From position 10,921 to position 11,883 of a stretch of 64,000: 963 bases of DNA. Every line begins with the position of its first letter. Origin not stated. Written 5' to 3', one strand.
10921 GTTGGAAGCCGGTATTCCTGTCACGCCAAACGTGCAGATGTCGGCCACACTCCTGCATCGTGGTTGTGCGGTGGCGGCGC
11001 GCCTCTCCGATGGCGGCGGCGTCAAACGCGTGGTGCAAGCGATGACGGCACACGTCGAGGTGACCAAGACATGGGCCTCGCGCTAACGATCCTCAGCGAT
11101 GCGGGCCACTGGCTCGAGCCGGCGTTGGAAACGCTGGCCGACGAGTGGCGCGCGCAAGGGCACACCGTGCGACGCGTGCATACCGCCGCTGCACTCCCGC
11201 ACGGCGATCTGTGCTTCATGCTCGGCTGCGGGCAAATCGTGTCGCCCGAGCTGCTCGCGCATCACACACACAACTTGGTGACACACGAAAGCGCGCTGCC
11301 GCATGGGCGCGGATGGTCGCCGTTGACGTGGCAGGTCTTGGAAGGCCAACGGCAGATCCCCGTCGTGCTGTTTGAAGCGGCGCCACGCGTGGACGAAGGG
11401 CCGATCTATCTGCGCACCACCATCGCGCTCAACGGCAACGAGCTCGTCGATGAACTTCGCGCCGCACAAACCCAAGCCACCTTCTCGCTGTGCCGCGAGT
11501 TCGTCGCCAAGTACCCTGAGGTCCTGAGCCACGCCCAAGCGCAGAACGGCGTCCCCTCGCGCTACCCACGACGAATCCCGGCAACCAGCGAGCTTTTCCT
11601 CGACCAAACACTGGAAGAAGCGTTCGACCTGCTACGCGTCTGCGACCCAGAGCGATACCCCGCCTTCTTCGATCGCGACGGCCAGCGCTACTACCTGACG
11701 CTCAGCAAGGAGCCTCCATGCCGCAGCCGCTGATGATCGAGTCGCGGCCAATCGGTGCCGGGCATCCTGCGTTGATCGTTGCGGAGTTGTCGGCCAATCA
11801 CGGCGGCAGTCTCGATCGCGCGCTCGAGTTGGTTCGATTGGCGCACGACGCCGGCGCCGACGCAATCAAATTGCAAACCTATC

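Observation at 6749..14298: Pseudaminic-acid-type operon with two sugar N-formyltransferase paralogues and an LmbE deacetylase, but no PseH acetyltransferase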

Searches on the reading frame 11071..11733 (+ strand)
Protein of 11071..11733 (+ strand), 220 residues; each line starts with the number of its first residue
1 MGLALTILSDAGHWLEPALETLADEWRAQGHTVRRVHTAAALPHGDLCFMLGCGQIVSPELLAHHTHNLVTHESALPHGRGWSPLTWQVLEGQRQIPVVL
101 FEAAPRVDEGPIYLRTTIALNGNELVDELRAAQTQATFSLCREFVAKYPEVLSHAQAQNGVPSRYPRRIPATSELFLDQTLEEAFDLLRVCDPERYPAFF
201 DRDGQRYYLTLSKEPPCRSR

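Call 6: search_protein_families(library=pfam, proteins=[window:11071-11733:+], max_evalue=0.01)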
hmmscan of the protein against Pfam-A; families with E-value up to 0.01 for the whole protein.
window:11071-11733:+ (220 aa): 2 families
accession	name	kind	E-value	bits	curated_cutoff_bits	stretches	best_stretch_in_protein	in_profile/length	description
PF00551.24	Formyl_trans_N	-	2.9e-08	34.1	26.1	1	26-131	61-167/181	Formyl transferase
PF21553.2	Formyl_trans_C_2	-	0.0068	16.4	27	0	170-208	1-40/58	Methionyl-tRNA formyltransferase, C-terminal domain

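Call 7: search_protein_families(library=ncbifam, proteins=[window:11071-11733:+], max_evalue=0.001)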
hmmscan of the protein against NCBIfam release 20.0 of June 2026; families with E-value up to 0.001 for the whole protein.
window:11071-11733:+ (220 aa): 3 families
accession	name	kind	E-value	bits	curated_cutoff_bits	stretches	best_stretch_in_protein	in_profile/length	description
NF005998.1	PRK08125.1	equivalog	9.1e-11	40.8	777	1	54-205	85-237/649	bifunctional UDP-4-amino-4-deoxy-L-arabinose formyltransferase/UDP-glucuronic acid oxidase ArnA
TIGR00460.1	fmt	equivalog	1.5e-10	40.7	201.5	1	46-194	81-231/315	methionyl-tRNA formyltransferase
NF005414.0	PRK06988.1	equivalog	1.1e-08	34.5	316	1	46-209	79-244/311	formyltransferase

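Call 9: find_homologous_proteins(query=window:11071-11733:+)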
Query window:11071-11733:+ (220 aa): 811 proteins with E <= 0.001 among 1425 candidates; the best 120 are listed.
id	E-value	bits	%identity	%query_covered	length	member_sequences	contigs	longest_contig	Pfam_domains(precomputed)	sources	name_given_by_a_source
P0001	1.1e-147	508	100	100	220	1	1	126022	PF00551.25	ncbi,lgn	ncbi:MAG: formyltransferase family protein [Acidobacteriota bacterium]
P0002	1.9e-115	402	80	100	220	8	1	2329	PF00551.25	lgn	-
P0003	4.1e-81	290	61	100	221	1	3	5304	PF00551.25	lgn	-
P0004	1.1e-74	269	55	98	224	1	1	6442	PF00551.25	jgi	-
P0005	1.5e-73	265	55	97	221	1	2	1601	PF00551.25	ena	-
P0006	1.4e-72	262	58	96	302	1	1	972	PF00551.25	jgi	jgi:methionyl-tRNA formyltransferase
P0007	3.7e-72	260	58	96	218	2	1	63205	PF00551.25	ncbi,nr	ncbi:MAG: methionyl-tRNA formyltransferase [Opitutae bacterium]|nr:methionyl-tRNA formyltransferase 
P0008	1.2e-71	259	54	100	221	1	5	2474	PF00551.25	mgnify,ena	mgnify:CR=1 FL=1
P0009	3.1e-71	257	55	95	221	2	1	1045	PF00551.25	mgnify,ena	mgnify:CR=1 FL=1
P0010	3.9e-71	257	56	100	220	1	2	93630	PF00551.25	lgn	-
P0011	2.7e-70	254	56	98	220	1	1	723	PF00551.25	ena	-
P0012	2.7e-69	251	52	96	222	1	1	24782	PF00551.25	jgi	-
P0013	5.0e-69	250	54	95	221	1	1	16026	PF00551.25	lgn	-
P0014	5.5e-68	247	55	97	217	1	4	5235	PF00551.25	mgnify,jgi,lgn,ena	mgnify:CR=1 FL=1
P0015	1.8e-67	245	54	96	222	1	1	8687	PF00551.25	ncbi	-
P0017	7.7e-66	240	53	98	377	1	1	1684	PF04101.23,PF00551.25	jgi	-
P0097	2.3e-59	219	48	98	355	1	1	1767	PF13673.14,PF13302.14,PF00551.25,PF13508.14,PF00583.32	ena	-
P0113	8.1e-59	217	47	95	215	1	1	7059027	PF00551.25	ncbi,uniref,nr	ncbi:formyltransferase family protein [Cohnella abietis]|uniref:Formyl transferase N-terminal domain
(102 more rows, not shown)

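Call 13: search_solved_structures(query=window:11071-11733:+, max_evalue=0.01, show_alignments=3)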
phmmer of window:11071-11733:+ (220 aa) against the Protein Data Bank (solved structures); distinct sequences matched with E-value up to 0.01: 19.
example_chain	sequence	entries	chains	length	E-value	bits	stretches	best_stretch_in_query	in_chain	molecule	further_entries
1zgh_A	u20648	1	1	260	3.9e-10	42.9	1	58-212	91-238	Methionyl-tRNA formyltransferase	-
4qpd_A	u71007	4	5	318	1.9e-07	34.1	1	25-127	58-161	10-formyltetrahydrofolate dehydrogenase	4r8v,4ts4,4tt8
4qpc_A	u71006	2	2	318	1.9e-07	34.1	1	25-127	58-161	10-formyltetrahydrofolate dehydrogenase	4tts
6pih_A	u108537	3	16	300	5e-06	29.4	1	70-208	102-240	Bifunctional polymyxin resistance protein ArnA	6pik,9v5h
1yrw_A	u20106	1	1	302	5.1e-06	29.4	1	70-208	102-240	protein ArnA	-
2bln_A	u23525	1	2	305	5.2e-06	29.4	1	70-208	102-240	PROTEIN YFBG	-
5j63_A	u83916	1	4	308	5.4e-06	29.3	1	70-208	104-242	Bifunctional polymyxin resistance protein ArnA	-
1z7e_A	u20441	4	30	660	2.2e-05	27.3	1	71-208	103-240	protein ArnA | Bifunctional polymyxin resistance protein ArnA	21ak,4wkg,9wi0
1s3i_A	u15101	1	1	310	5.4e-05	26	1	25-117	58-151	10-formyltetrahydrofolate dehydrogenase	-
2bw0_A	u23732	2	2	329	5.7e-05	26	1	25-117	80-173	10-FORMYLTETRAHYDROFOLATE DEHYDROGENASE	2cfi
6v2t_A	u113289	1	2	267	0.00019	24.3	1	39-214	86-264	dTDP-4-amino-4,6-dideoxyglucose formyltransferase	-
4iqf_A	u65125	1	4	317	0.00021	24.1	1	45-135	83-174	Methionyl-tRNA formyltransferase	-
7rlu_A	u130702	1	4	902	0.00025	23.9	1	25-117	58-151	Cytosolic 10-formyltetrahydrofolate dehydrogenase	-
7rlt_A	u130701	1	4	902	0.00025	23.9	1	25-117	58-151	Cytosolic 10-formyltetrahydrofolate dehydrogenase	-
8gjh_A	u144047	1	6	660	0.00065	22.5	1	47-208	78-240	Bifunctional polymyxin resistance protein ArnA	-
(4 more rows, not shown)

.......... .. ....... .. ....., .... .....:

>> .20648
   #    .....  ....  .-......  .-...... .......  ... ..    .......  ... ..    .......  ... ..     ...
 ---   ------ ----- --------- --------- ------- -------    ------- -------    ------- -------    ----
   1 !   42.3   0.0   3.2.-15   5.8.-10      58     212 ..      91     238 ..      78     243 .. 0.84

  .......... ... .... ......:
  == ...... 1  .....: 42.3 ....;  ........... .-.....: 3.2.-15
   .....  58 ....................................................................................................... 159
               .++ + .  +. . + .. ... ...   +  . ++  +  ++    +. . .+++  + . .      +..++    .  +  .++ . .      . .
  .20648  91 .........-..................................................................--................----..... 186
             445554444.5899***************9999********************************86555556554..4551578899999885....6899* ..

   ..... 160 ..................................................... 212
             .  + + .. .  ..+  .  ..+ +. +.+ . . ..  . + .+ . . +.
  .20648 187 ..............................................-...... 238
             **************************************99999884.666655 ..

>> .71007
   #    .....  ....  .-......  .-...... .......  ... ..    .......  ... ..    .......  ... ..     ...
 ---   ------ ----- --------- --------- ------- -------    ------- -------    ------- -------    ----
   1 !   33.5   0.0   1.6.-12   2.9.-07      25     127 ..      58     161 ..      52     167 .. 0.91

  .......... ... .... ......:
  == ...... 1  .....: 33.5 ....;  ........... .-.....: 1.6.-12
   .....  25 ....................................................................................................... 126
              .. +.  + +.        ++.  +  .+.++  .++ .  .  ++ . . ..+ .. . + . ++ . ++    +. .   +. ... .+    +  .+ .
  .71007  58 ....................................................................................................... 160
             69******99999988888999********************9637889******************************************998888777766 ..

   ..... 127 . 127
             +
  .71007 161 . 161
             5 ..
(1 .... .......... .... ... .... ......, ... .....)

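Call 18: find_encoding_contigs(protein=window:11071-11733:+, flank=10000, max_places=3)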
Protein window:11071-11733:+ (220 aa): 1 contig read that carries it; 1 place shown.
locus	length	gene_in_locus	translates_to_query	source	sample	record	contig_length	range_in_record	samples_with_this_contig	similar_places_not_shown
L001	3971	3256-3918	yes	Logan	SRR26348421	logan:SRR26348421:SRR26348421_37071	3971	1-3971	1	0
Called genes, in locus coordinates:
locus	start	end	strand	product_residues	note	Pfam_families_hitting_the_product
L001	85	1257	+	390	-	PF01041:DegT_DnrJ_EryC1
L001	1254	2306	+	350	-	PF00106:adh_short (weak), PF04321:RmlD_sub_bind, PF08659:KR (weak), PF01073:3Beta_HSD, PF01370:Epimerase, PF02719:Polysacc_synt_2, PF13460:NAD_binding_10, PF16363:GDP_Man_Dehyd, +1 more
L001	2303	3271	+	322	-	-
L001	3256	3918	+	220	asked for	PF00551:Formyl_trans_N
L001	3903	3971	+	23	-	?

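Call 24: find_encoding_contigs(protein=P0113, flank=10000, max_places=2)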
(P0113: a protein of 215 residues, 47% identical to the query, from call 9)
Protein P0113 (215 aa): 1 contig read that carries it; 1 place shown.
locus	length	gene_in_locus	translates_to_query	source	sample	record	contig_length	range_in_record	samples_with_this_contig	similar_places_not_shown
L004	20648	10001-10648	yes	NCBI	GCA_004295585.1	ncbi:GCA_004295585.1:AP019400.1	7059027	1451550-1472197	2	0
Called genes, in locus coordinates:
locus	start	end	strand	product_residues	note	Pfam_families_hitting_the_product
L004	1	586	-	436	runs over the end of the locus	PF16254:DUF4910, PF09940:DUF2172, PF16221:HTH_47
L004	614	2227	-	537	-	-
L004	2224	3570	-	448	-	PF16254:DUF4910, PF09940:DUF2172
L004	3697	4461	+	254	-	PF02348:CTP_transf_3, PF12804:NTP_transf_3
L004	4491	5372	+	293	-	PF00248:Aldo_ket_red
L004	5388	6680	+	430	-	PF00202:Aminotran_3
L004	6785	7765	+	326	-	PF00106:adh_short, PF01073:3Beta_HSD, PF01370:Epimerase, PF02719:Polysacc_synt_2, PF04321:RmlD_sub_bind, PF05368:NmrA, PF07993:NAD_binding_4, PF16363:GDP_Man_Dehyd, +2 more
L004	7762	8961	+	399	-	PF00155:Aminotran_1_2, PF01041:DegT_DnrJ_EryC1, PF01053:Cys_Met_Meta_PP (weak)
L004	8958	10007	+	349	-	PF04101:Glyco_tran_28_C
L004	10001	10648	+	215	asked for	PF00551:Formyl_trans_N (weak)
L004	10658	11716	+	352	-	PF03102:NeuB, PF08666:SAF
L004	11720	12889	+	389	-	PF13439:Glyco_transf_4, PF13579:Glyco_trans_4_4 (weak), PF20706:GT4-conflict (weak), PF00534:Glycos_transf_1, PF13692:Glyco_trans_1_4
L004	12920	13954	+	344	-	PF02388:FemAB (faint), PF13480:Acetyltransf_6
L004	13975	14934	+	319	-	PF13480:Acetyltransf_6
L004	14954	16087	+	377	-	PF07388:A-2_8-polyST (faint), PF07922:Glyco_transf_52 (faint)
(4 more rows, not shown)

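Call 27: search_solved_structures(query=A1, max_evalue=0.001, show_alignments=5)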
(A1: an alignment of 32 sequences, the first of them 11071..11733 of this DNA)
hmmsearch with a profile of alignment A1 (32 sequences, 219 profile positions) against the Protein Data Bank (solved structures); distinct sequences matched with E-value up to 0.001: 49.
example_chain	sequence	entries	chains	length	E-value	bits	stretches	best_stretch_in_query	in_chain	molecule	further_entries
1zgh_A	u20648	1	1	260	2.3e-17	66.4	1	8-212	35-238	Methionyl-tRNA formyltransferase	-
8gjh_A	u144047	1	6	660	1.2e-14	57.5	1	35-206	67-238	Bifunctional polymyxin resistance protein ArnA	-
6pih_A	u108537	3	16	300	4.2e-14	55.8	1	35-208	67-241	Bifunctional polymyxin resistance protein ArnA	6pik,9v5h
1yrw_A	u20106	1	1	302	4.2e-14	55.8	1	35-208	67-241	protein ArnA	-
2bln_A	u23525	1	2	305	4.3e-14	55.8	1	35-208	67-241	PROTEIN YFBG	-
5j63_A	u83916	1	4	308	4.4e-14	55.7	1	35-208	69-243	Bifunctional polymyxin resistance protein ArnA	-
1z7e_A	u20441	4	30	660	1.3e-13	54.2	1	35-207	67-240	protein ArnA | Bifunctional polymyxin resistance protein ArnA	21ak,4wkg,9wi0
4iqf_A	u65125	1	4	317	1.3e-11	47.7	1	44-191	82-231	Methionyl-tRNA formyltransferase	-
5uij_A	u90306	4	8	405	5.1e-11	45.7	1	34-191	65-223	Formyltransferase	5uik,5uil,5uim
5uin_A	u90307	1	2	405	5.4e-11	45.6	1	34-191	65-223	Formyltransferase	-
4qpd_A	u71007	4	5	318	1.1e-09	41.4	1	25-189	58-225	10-formyltetrahydrofolate dehydrogenase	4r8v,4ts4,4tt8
4qpc_A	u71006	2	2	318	2.7e-09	40.1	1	25-130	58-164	10-formyltetrahydrofolate dehydrogenase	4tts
3tqq_A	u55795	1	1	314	3.8e-08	36.3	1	43-191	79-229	Methionyl-tRNA formyltransferase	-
4yfv_A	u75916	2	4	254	7.2e-08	35.4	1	37-213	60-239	VioF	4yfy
5vys_A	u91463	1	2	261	9.3e-08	35.1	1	45-209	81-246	Gdp-mannose 4,6-dehydratase / gdp-4-amino-4,6-dideoxy-d-mannose formyltransferase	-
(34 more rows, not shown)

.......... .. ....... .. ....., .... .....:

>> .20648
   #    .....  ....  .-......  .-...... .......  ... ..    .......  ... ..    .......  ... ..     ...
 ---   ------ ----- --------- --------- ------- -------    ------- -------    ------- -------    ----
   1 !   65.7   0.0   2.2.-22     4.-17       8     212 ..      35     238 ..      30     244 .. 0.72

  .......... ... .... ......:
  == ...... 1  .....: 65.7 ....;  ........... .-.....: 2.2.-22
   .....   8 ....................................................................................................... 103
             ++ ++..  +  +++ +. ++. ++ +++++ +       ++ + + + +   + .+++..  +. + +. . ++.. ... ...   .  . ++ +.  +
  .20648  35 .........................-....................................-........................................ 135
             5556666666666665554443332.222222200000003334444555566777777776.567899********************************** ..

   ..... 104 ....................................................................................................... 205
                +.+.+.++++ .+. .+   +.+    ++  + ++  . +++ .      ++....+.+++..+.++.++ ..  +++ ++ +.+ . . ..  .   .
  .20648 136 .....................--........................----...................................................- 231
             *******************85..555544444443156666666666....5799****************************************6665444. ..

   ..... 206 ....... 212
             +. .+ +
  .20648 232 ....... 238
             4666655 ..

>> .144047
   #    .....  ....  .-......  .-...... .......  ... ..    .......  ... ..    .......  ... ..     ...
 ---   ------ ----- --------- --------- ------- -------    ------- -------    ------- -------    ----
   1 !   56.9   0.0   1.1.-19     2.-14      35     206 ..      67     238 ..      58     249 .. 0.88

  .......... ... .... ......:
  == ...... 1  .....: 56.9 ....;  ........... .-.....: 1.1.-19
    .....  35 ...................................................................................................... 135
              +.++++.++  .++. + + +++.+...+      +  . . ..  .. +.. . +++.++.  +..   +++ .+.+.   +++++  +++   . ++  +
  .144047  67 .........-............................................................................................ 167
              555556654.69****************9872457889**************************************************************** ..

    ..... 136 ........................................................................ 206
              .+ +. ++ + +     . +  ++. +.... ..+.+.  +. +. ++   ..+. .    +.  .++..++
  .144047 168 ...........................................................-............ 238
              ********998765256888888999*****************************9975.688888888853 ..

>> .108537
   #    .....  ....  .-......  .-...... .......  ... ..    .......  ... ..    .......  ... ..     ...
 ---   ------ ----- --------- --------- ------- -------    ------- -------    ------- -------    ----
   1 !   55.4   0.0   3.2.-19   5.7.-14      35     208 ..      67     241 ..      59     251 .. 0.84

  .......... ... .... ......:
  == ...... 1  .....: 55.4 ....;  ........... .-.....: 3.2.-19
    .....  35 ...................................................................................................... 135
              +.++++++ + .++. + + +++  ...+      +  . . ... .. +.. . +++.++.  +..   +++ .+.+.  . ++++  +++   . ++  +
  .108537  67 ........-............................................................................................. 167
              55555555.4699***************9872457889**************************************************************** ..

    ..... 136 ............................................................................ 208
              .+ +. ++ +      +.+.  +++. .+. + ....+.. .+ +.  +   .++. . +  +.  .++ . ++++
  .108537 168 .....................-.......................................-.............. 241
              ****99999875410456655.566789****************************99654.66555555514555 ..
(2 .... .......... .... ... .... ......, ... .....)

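Call 38: search_protein_families(library=ncbifam, proteins=[P0097, P0017], max_evalue=0.001)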
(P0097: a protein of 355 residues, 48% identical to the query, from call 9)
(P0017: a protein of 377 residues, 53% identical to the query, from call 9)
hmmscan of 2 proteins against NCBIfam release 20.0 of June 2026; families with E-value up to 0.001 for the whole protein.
P0097 (355 aa): 5 families
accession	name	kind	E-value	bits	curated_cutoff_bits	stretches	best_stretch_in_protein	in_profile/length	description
NF005998.1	PRK08125.1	equivalog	1e-14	53.9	777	1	162-336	65-240/649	bifunctional UDP-4-amino-4-deoxy-L-arabinose formyltransferase/UDP-glucuronic acid oxidase ArnA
NF005414.0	PRK06988.1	equivalog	1.1e-13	50.8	316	1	173-338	78-244/311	formyltransferase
TIGR00460.1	fmt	equivalog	2.1e-13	50.1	201.5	1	169-315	76-223/315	methionyl-tRNA formyltransferase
TIGR03585.1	PseH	equivalog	3.5e-06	27.2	93.1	1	10-123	19-135/156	UDP-4-amino-4,6-dideoxy-N-acetyl-beta-L-altrosamine N-acetyltransferase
NF005755.0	PRK07579.1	equivalog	8.4e-06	25.8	238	1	175-280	67-170/245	dTDP-4-amino-4,6-dideoxyglucose formyltransferase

P0017 (377 aa): 6 families
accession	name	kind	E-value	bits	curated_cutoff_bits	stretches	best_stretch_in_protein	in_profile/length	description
TIGR03590.1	PseG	equivalog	3.5e-20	72.8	153.55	1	1-94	186-279/280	UDP-2,4-diacetamido-2,4,6-trideoxy-beta-L-altropyranose hydrolase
NF005998.1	PRK08125.1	equivalog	4.1e-14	51.9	777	1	195-358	73-237/649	bifunctional UDP-4-amino-4-deoxy-L-arabinose formyltransferase/UDP-glucuronic acid oxidase ArnA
NF005414.0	PRK06988.1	equivalog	5.2e-14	51.9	316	1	216-362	99-244/311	formyltransferase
TIGR00460.1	fmt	equivalog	2.1e-11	43.5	201.5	1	191-347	73-231/315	methionyl-tRNA formyltransferase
TIGR01133.1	murG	equivalog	5.7e-11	42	250.25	1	5-150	202-351/353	undecaprenyldiphospho-muramoylpentapeptide beta-N-acetylglucosaminyltransferase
NF005755.0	PRK07579.1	equivalog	0.0008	19.3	238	0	210-297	77-163/245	dTDP-4-amino-4,6-dideoxyglucose formyltransferase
